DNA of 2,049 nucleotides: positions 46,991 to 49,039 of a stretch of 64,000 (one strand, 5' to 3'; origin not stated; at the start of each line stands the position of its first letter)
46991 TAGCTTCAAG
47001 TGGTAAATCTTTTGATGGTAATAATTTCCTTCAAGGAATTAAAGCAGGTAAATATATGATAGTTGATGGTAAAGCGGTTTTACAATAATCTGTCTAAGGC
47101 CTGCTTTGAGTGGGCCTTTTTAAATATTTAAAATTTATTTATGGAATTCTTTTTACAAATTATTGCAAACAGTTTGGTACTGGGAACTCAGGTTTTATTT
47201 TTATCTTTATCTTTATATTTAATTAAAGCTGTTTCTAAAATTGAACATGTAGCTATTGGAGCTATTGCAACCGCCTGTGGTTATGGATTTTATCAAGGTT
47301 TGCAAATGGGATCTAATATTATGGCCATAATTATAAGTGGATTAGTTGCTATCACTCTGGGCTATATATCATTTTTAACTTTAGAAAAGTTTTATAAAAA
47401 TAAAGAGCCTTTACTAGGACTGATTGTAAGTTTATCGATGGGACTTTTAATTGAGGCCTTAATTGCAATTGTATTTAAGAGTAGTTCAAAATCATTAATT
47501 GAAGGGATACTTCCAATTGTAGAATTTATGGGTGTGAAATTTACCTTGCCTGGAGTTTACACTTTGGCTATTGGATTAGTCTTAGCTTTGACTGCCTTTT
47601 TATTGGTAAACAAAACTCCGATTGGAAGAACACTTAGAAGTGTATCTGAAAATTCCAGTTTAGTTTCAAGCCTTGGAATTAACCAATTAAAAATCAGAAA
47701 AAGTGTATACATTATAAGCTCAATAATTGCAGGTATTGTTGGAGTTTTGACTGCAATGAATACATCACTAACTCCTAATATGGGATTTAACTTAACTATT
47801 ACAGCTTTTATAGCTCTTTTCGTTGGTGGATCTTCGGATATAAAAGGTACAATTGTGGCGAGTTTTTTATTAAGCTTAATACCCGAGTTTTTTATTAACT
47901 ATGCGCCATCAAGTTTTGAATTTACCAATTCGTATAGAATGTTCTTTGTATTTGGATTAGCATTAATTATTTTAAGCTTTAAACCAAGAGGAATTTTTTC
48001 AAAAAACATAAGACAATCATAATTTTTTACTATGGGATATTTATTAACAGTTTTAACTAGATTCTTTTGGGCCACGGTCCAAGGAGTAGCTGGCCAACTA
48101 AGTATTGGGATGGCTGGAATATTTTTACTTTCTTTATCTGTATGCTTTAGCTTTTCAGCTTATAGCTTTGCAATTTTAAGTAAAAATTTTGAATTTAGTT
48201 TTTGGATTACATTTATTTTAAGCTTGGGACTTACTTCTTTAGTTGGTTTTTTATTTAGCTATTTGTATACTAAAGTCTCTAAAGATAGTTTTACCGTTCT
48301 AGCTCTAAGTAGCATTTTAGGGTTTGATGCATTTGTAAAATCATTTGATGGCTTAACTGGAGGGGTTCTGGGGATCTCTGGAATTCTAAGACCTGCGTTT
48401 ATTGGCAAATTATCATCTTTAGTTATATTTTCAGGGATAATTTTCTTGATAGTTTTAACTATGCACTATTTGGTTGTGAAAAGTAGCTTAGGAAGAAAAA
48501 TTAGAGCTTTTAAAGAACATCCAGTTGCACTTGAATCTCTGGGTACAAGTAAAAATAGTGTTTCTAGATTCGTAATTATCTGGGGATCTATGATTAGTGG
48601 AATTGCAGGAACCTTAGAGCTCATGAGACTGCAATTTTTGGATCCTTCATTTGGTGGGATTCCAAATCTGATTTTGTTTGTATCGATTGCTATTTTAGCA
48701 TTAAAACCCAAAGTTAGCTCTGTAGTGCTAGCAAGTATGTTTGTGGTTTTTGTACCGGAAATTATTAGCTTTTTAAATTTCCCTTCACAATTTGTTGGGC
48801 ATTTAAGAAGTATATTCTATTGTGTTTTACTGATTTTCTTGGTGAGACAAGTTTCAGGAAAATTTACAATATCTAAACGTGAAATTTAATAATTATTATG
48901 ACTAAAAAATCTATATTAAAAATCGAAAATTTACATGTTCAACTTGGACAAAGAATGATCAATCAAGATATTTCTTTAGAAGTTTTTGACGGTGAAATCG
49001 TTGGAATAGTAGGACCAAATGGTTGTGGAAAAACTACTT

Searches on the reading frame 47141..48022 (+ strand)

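Call 13: search_protein_families(library=pfam, proteins=[window:47141-48022:+], max_evalue=0.001)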
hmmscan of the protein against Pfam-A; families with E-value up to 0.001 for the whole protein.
window:47141-48022:+ (293 aa): 1 family
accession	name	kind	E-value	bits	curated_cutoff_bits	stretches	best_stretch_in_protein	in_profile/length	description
PF02653.21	BPD_transp_2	-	1.8e-24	86.7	26.8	1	8-278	2-269/269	Branched-chain amino acid transport system / permease component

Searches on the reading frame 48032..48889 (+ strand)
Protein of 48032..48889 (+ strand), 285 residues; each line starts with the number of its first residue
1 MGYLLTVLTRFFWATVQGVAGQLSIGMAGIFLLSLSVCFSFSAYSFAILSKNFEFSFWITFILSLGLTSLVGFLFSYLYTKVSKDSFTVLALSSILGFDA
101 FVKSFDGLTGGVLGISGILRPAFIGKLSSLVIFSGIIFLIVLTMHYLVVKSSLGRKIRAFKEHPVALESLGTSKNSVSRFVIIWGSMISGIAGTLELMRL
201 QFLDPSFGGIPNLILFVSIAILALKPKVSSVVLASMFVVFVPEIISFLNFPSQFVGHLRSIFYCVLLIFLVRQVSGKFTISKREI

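Call 13: search_protein_families(library=pfam, proteins=[window:48032-48889:+], max_evalue=0.001)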
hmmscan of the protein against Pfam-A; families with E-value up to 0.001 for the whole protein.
window:48032-48889:+ (285 aa): 1 family
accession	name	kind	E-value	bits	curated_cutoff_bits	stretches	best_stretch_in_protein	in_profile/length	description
PF02653.21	BPD_transp_2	-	9.9e-22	77.8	26.8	1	4-270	2-268/269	Branched-chain amino acid transport system / permease component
